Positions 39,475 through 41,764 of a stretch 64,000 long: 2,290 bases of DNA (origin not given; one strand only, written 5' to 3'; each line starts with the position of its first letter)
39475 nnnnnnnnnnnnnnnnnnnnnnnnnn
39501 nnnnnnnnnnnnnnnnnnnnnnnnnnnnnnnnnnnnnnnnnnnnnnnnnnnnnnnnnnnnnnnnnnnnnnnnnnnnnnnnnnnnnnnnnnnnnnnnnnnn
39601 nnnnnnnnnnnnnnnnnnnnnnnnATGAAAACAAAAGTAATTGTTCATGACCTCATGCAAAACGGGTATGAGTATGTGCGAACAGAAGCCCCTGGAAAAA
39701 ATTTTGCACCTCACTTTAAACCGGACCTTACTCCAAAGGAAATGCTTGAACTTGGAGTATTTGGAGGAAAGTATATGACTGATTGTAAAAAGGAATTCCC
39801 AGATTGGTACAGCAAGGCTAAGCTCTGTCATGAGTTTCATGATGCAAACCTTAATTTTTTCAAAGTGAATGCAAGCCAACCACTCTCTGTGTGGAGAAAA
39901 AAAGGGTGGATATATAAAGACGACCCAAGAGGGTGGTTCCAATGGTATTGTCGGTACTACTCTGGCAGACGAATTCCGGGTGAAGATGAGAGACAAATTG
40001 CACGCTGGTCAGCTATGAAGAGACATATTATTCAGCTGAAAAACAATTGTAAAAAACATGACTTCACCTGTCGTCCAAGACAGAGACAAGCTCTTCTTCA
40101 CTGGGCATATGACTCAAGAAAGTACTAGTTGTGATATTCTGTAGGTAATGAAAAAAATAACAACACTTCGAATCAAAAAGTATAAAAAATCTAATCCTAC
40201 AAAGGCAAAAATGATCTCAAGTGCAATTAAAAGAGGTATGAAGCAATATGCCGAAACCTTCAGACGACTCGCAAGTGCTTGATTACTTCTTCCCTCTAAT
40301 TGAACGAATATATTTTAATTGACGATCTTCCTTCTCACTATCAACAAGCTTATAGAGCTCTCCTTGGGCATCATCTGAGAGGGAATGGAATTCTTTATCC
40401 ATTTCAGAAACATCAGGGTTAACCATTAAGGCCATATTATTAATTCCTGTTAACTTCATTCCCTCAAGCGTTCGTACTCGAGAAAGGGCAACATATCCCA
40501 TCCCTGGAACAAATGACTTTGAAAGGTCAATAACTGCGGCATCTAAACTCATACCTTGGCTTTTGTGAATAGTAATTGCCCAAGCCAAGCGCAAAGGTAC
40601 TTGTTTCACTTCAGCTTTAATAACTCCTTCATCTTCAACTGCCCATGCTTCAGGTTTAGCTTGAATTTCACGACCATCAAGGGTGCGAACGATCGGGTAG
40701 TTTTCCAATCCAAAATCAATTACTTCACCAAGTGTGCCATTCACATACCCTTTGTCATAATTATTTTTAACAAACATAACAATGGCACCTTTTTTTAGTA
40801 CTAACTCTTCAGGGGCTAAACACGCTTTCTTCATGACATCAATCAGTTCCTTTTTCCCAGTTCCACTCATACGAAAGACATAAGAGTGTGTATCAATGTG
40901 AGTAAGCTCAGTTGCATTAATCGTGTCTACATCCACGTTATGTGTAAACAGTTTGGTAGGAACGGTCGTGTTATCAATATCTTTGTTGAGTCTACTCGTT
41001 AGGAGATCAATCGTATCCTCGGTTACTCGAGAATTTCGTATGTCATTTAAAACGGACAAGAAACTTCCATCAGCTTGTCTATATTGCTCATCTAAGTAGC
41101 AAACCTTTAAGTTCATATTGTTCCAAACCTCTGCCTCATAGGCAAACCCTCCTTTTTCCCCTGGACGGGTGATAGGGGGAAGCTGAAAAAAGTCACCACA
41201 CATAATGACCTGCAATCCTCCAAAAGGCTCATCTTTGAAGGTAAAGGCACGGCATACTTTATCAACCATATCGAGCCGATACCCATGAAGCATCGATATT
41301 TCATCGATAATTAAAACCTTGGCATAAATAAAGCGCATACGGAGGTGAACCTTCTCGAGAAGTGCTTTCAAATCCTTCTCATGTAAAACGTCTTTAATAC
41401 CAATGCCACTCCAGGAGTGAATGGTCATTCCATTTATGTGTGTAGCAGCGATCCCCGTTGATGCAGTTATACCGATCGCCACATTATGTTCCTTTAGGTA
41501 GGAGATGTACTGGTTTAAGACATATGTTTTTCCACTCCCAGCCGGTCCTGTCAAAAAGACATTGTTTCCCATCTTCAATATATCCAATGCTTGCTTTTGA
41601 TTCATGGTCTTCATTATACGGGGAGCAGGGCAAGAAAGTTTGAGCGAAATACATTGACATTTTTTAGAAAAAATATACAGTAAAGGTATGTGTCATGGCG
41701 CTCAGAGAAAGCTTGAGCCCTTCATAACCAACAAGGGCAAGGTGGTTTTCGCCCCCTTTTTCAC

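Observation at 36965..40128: Tightly coupled ATP-grasp / papain-like peptidase / ATP-grasp / unknown-protein cassette: candidate uncharacterised peptide-ligation system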

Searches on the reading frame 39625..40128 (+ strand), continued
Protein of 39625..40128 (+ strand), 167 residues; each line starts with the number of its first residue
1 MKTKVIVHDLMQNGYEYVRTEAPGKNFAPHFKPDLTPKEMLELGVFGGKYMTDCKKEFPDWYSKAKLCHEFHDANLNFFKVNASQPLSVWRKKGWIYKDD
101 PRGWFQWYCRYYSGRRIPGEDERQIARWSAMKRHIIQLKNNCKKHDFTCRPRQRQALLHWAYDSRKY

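Call 67: search_dna_similar(query=window:39625-40125:+, collection=phages, mode=protein, max_evalue=0.001, max_rows=15)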
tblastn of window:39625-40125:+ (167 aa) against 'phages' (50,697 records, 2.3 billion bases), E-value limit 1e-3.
Records with a match: 15; places in all: 15; records where one place covers at least 80% of the query: 11.
Best place of each record, by identity: <60% 15.
By first word of the organism name: Vibrio 8; Flavobacterium 4; Yersinia 2; Cobetia 1.
By host as written in the record: Flavobacterium sp. LMO8 4; Vibrio mediterranei 4; Cobetia marina DSMZ 4741 1; Vibrio alginolyticus rm-8403 1; Vibrio parahaemolyticus SNUVpS-1 1; Yersinia ruckeri 1; Yersinia ruckeri serovar I strain RS41 1; Vibrio harveyi 1; and 1 more.
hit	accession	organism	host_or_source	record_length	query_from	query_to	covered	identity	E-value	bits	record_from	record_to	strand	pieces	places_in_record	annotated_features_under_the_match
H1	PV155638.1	Cobetia phage Carin-5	Cobetia marina DSMZ 4741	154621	1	164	98%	46.0%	7e-41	150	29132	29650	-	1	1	hypothetical protein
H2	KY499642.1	Vibrio phage pVa-21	Vibrio alginolyticus rm-8403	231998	29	164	81%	44.6%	9e-33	127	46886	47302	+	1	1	hypothetical protein (x2)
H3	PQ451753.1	Vibrio phage pVp-JHP1101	Vibrio parahaemolyticus SNUVpS-1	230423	29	164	81%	44.6%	1e-31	124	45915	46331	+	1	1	hypothetical protein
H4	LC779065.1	Yersinia phage vB_Yru_GN1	Yersinia ruckeri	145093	5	164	96%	34.3%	1e-16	82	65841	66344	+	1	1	structural protein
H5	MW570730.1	Yersinia phage YerA41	Yersinia ruckeri serovar I strain RS41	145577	5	164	96%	34.3%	1e-16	82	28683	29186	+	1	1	structural protein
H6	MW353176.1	Flavobacterium phage vB_FspM_immuto_3-5A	Flavobacterium sp. LMO8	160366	31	163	80%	38.8%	8e-21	94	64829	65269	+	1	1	hypothetical protein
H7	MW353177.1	Flavobacterium phage vB_FspM_immuto_13-6C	Flavobacterium sp. LMO8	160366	31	163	80%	38.8%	8e-21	94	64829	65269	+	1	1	hypothetical protein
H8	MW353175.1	Flavobacterium phage vB_FspM_immuto_2-6A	Flavobacterium sp. LMO8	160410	31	163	80%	38.8%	8e-21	94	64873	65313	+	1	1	hypothetical protein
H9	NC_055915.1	Flavobacterium phage vB_FspM_immuto_2-6A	Flavobacterium sp. LMO8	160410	31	163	80%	38.8%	8e-21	94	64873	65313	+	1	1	hypothetical protein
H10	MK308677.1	Vibrio phage vB_VmeM-Yong MS32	Vibrio mediterranei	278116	30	163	80%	30.5%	7e-12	68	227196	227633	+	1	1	hypothetical protein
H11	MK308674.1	Vibrio phage vB_VmeM-Yong XC31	Vibrio mediterranei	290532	30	163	80%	30.5%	7e-12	68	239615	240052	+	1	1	hypothetical protein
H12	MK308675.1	Vibrio phage vB_VmeM-Yong XC32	Vibrio mediterranei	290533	30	163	80%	30.5%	7e-12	68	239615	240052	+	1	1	hypothetical protein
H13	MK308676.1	Vibrio phage vB_VmeM-Yong MS31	Vibrio mediterranei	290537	30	163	80%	30.5%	7e-12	68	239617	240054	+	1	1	hypothetical protein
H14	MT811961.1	Vibrio phage vB_pir03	Vibrio harveyi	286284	30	163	80%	29.8%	2e-11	67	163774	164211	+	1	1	hypothetical protein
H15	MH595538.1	Vibrio phage BONAISHI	Vibrio coralliilyticus LMG20984 (YB1)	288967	30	163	80%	27.8%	2e-10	64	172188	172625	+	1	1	hypothetical protein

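Call 69: get_annotated_region(hit=H5, flank=5000)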
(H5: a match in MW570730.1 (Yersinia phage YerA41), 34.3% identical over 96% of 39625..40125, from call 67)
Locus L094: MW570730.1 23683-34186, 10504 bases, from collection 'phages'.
description: Yersinia phage YerA41, complete genome.
organism: Yersinia phage YerA41 (NCBI taxid 2815754)
taxonomy: Viruses; Duplodnaviria; Heunggongvirae; Uroviricota; Caudoviricetes
host: Yersinia ruckeri serovar I strain RS41; source: -; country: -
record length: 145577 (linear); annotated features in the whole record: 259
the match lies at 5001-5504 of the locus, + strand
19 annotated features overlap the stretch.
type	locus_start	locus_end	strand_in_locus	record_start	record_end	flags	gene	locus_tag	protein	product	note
CDS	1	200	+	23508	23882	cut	-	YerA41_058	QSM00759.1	hypothetical protein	-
CDS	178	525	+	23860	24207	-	-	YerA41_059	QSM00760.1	structural protein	-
CDS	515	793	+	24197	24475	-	-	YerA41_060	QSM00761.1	hypothetical protein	-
regulatory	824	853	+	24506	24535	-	-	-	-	promoter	sigma-70 promoter -10 and -35 boxes; P11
CDS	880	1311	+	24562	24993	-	-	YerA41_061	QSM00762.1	hypothetical protein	-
CDS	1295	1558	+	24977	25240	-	-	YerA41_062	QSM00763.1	hypothetical protein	-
CDS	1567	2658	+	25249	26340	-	-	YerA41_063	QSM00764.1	ribonucleotide reductase of class Ia (aerobic), beta subunit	-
CDS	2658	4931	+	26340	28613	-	-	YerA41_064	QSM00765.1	ribonucleotide reductase of class Ia (aerobic), alpha subunit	present in phage particle, structural protein?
regulatory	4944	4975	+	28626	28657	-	-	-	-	promoter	sigma-70 promoter -10 and -35 boxes; P12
CDS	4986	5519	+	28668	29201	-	-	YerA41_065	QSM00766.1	structural protein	-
CDS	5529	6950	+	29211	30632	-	-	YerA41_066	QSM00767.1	structural protein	Significant similarity to conserved domain eu-GS; Eukaryotic Glutathione Synthetase (eu-GS)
CDS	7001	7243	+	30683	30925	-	-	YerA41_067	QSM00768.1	hypothetical protein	-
CDS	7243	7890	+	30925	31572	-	-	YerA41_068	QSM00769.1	trimeric dUTP diphosphatase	-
CDS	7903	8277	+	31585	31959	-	-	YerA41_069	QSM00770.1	hypothetical protein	-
CDS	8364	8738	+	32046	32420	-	-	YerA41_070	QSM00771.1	mono-ADP-ribosylating toxin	-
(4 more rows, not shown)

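Call 70: get_annotated_region(hit=H1, flank=5000)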
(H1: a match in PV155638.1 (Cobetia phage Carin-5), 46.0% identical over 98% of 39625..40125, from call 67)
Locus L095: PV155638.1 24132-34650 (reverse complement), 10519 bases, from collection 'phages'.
description: Cobetia phage Carin-5, complete genome.
organism: Cobetia phage Carin-5 (NCBI taxid 3403038)
taxonomy: Viruses
host: Cobetia marina DSMZ 4741; source: ocean water; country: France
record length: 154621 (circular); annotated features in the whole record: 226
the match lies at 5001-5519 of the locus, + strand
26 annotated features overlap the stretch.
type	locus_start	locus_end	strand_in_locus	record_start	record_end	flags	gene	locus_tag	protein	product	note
CDS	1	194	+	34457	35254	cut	-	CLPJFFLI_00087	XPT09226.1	hypothetical protein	Carin5_00087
CDS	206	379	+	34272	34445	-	-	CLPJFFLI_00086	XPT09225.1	hypothetical protein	Carin5_00086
CDS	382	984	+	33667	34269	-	-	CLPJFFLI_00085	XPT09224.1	hypothetical protein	Carin5_00085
CDS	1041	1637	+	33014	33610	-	-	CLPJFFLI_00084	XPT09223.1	hypothetical protein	Carin5_00084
CDS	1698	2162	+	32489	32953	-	-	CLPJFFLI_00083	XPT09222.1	hypothetical protein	Carin5_00083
CDS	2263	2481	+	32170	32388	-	-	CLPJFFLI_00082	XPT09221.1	hypothetical protein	Carin5_00082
CDS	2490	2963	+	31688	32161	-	-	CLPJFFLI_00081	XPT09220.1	hypothetical protein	Carin5_00081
CDS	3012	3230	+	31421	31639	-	-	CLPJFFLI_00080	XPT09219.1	hypothetical protein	Carin5_00080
CDS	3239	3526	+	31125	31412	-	-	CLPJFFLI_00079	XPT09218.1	hypothetical protein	Carin5_00079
CDS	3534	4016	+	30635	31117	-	-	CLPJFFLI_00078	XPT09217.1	hypothetical protein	Carin5_00078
CDS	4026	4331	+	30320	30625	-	-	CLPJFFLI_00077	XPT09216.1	hypothetical protein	Carin5_00077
CDS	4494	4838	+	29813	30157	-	-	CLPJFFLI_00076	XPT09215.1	hypothetical protein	Carin5_00076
CDS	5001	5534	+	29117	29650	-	-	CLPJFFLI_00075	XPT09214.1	hypothetical protein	Carin5_00075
CDS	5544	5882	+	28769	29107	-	-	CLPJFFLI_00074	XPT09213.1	hypothetical protein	Carin5_00074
CDS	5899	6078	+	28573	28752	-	-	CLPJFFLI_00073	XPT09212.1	hypothetical protein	Carin5_00073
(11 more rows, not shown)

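Call 71: get_annotated_region(hit=H6, flank=4000)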
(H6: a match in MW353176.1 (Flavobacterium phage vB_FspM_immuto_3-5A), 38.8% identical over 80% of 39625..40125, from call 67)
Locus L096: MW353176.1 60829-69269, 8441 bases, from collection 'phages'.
description: Flavobacterium phage vB_FspM_immuto_3-5A, complete genome.
organism: Flavobacterium phage vB_FspM_immuto_3-5A (NCBI taxid 2801478)
taxonomy: Viruses; Duplodnaviria; Heunggongvirae; Uroviricota; Caudoviricetes; Immutovirus
host: Flavobacterium sp. LMO8; source: Baltic Sea mesocosm; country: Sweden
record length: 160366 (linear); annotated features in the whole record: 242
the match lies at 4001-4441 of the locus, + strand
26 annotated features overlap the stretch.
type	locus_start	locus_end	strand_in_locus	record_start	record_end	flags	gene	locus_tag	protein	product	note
CDS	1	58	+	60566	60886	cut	-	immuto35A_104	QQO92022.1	hypothetical protein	-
CDS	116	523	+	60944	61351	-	-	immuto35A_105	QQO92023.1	DnaK suppressor protein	-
CDS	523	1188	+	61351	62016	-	-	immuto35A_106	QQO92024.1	HNH endonuclease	-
CDS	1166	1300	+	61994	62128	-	-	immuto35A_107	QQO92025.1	hypothetical protein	-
CDS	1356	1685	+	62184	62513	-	-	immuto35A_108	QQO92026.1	hypothetical protein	-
CDS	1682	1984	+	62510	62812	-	-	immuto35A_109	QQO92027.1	hypothetical protein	-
CDS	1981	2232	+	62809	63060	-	-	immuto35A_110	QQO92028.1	hypothetical protein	-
CDS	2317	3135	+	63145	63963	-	-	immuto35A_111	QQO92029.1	protein of unknown function DUF932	-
CDS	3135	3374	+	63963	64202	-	-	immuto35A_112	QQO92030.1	hypothetical protein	-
CDS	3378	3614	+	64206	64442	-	-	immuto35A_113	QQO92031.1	hypothetical protein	-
CDS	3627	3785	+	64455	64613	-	-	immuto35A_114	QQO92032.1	hypothetical protein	-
CDS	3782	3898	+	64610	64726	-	-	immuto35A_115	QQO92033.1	hypothetical protein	-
CDS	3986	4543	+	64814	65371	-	-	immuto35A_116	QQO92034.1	hypothetical protein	-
CDS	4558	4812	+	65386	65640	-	-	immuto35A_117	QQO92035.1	hypothetical protein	-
CDS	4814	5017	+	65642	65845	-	-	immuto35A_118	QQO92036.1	hypothetical protein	-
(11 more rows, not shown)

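Call 72: get_annotated_region(hit=H2, flank=4000)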
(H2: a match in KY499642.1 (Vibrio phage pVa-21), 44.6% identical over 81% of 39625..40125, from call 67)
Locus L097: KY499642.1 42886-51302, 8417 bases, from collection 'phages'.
description: Vibrio phage pVa-21, complete genome.
organism: Vibrio phage pVa-21 (NCBI taxid 1958921)
taxonomy: Viruses; Duplodnaviria; Heunggongvirae; Uroviricota; Caudoviricetes
host: Vibrio alginolyticus rm-8403; source: -; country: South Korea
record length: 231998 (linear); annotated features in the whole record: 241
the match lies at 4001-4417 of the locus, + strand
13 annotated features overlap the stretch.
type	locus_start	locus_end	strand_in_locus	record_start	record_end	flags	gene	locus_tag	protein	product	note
CDS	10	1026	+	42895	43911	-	-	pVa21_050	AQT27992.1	hypothetical protein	-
CDS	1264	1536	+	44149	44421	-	-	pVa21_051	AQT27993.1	hypothetical protein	-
CDS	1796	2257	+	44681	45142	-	-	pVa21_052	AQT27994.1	hypothetical protein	-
CDS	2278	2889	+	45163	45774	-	-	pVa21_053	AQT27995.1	hypothetical protein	-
CDS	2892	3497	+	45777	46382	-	-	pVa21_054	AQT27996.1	hypothetical protein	-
CDS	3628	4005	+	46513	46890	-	-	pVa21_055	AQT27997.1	hypothetical protein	-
CDS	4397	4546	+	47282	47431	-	-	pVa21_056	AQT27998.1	hypothetical protein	-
CDS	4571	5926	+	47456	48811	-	-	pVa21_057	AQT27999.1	thymidylate synthase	-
CDS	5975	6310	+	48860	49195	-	-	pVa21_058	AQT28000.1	hypothetical protein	-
CDS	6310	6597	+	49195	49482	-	-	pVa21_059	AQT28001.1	hypothetical protein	-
CDS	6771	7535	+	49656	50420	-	-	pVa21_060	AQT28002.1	hypothetical protein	-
CDS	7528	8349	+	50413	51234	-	-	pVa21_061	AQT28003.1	GTP pyrophosphokinase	(p)ppGpp synthetase I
CDS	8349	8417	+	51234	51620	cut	-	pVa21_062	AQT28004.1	hypothetical protein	-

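Call 73: get_annotated_region(hit=H10, flank=4000)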
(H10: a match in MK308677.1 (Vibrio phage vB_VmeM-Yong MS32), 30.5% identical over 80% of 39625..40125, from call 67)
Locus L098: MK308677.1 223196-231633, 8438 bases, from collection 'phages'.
description: Vibrio phage vB_VmeM-Yong MS32, complete genome.
organism: Vibrio phage vB_VmeM-Yong MS32 (NCBI taxid 2500765)
taxonomy: Viruses; Duplodnaviria; Heunggongvirae; Uroviricota; Caudoviricetes
host: Vibrio mediterranei; source: -; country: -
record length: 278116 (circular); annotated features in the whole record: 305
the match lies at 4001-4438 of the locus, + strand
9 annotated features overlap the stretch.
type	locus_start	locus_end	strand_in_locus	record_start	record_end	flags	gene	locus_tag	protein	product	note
CDS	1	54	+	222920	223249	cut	-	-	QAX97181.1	hypothetical protein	-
CDS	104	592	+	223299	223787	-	-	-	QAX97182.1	hypothetical protein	-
CDS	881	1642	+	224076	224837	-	-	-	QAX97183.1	hypothetical protein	-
CDS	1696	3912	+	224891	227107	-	-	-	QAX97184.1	hypothetical protein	-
CDS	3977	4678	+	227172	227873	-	-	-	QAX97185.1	hypothetical protein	-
CDS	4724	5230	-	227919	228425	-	-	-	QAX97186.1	hypothetical protein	-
CDS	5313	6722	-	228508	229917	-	-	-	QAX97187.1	hypothetical protein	-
CDS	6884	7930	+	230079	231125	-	-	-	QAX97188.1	hypothetical protein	-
CDS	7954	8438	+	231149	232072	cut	-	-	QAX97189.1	hypothetical protein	-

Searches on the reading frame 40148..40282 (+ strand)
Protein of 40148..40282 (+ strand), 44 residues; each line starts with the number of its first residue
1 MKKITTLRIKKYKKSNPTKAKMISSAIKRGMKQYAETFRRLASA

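Call 3: search_protein_families(library=pfam, proteins=[window:40148-40282:+], max_evalue=0.1)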
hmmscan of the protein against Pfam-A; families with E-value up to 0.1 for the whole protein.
window:40148-40282:+ (44 aa): 0 families

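Call 4: search_protein_families(library=ncbifam, proteins=[window:40148-40282:+], max_evalue=0.1)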
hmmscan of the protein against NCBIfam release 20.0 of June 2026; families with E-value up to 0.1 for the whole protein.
window:40148-40282:+ (44 aa): 0 families

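Call 5: search_protein_families(library=phrogs, proteins=[window:40148-40282:+], max_evalue=0.1)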
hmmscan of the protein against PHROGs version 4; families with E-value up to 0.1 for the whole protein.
window:40148-40282:+ (44 aa): 0 families

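Call 6: search_protein_families(library=padloc, proteins=[window:40148-40282:+], max_evalue=0.1)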
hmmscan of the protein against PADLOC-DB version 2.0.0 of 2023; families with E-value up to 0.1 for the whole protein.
window:40148-40282:+ (44 aa): 0 families

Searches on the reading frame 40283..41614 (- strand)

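Call 3: search_protein_families(library=pfam, proteins=[window:40283-41614:-], max_evalue=0.1)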
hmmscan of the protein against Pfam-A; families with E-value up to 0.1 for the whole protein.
window:40283-41614:- (443 aa): 32 families (the best 25 are shown)
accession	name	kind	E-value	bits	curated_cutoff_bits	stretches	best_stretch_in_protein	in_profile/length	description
PF05970.20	PIF1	-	4.1e-35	121.8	25.9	1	6-185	6-205/223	PIF1-like helicase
PF13604.12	AAA_30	-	7.5e-13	49.1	27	1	5-204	5-179/191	AAA domain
PF13245.12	AAA_19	-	8.9e-13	49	25.1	1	6-148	1-132/134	AAA domain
PF21530.3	Pif1_2B_dom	-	1.4e-08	34.8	23.9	1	256-301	1-47/47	DNA helicase Pif1, 2B domain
PF13401.12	AAA_22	-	7.9e-08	33.1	27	1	18-140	7-122/130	AAA domain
PF02689.20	Herpes_Helicase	-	4.1e-05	22.2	27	1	346-388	732-776/808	Helicase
PF00437.27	T2SSE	-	5.4e-05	22.4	24.9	1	6-77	131-204/370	Type II/IV secretion system protein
PF13191.12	AAA_16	-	6.8e-05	23.9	32.6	1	15-46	21-54/167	AAA ATPase domain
PF02562.22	PhoH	-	0.00013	22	27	1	2-43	5-47/205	PhoH-like protein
PF20720.3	nSTAND3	-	0.00023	21.3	27.2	1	2-45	3-46/155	Novel STAND NTPase 3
PF00270.35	DEAD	-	0.00038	20.7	26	1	4-48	2-50/167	DEAD/DEAH box helicase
PF12775.13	AAA_7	-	0.00063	19.8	25.8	1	12-57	29-75/181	P-loop containing dynein motor region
PF18335.7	SH3_13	-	0.00069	19.8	41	1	272-301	25-54/65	ATP-dependent RecD-like DNA helicase SH3 domain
PF13538.12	UvrD_C_2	-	0.00076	19.7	27.4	1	343-379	1-44/52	UvrD-like helicase C-terminal domain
PF03266.21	NTPase_1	-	0.0014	19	23.9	1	18-48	1-31/168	NTPase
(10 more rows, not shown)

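Call 4: search_protein_families(library=ncbifam, proteins=[window:40283-41614:-], max_evalue=0.1)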
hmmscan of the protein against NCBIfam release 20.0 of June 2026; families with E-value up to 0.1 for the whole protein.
window:40283-41614:- (443 aa): 19 families
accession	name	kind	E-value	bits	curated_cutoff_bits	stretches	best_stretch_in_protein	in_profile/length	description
TIGR01448.2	helicase_RecD2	equivalog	1.1e-24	86.6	500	1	5-367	320-663/713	SF1B family DNA helicase RecD2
TIGR01447.1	recD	equivalog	1.9e-12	46.5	310.15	1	5-362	151-544/597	exodeoxyribonuclease V subunit alpha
TIGR02768.1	TraA_Ti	equivalog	7.6e-12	44.3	590.45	1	267-381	609-708/751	Ti-type conjugative transfer relaxase TraA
NF010464.0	PRK13889.1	subfamily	6.5e-09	34.2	1015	1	275-382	603-695/992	conjugal transfer relaxase TraA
NF010248.0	PRK13695.1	equivalog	0.0013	18.5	156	1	18-50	5-38/180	NTPase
NF008127.0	PRK10875.1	equivalog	0.0024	16.5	671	1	324-371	521-570/619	exodeoxyribonuclease V subunit alpha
NF038214.1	IS21_help_AAA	equivalog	0.0041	16.8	200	0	8-32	82-106/232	IS21-like element helper ATPase IstB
TIGR03015.1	pepcterm_ATPase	hypoth_equivalog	0.0051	16.3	324.5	1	19-115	46-141/269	XrtA/PEP-CTERM system-associated ATPase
NF010402.0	PRK13826.1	subfamily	0.0071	14.2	1317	1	274-381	635-730/1102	Dtr system oriT relaxase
NF007755.0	PRK10436.1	equivalog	0.0082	14.8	617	1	11-77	213-281/465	type II secretion system protein GspE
NF010340.0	PRK13768.1-2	equivalog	0.015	15.1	293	1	18-46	5-33/265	GTPase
TIGR02928.1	TIGR02928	subfamily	0.018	13.9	181.3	1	16-50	40-74/366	orc1/cdc6 family replication initiation protein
TIGR02673.1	FtsE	equivalog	0.038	13.7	264.85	0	13-49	25-61/214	cell division ATP-binding protein FtsE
NF058587.1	archaellum_moto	equivalog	0.038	12.7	550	1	13-46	272-305/527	archaellum flagellar ATPase motor FlaI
NF010341.0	PRK13768.1-3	equivalog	0.051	13.2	355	0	17-45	3-31/257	GTPase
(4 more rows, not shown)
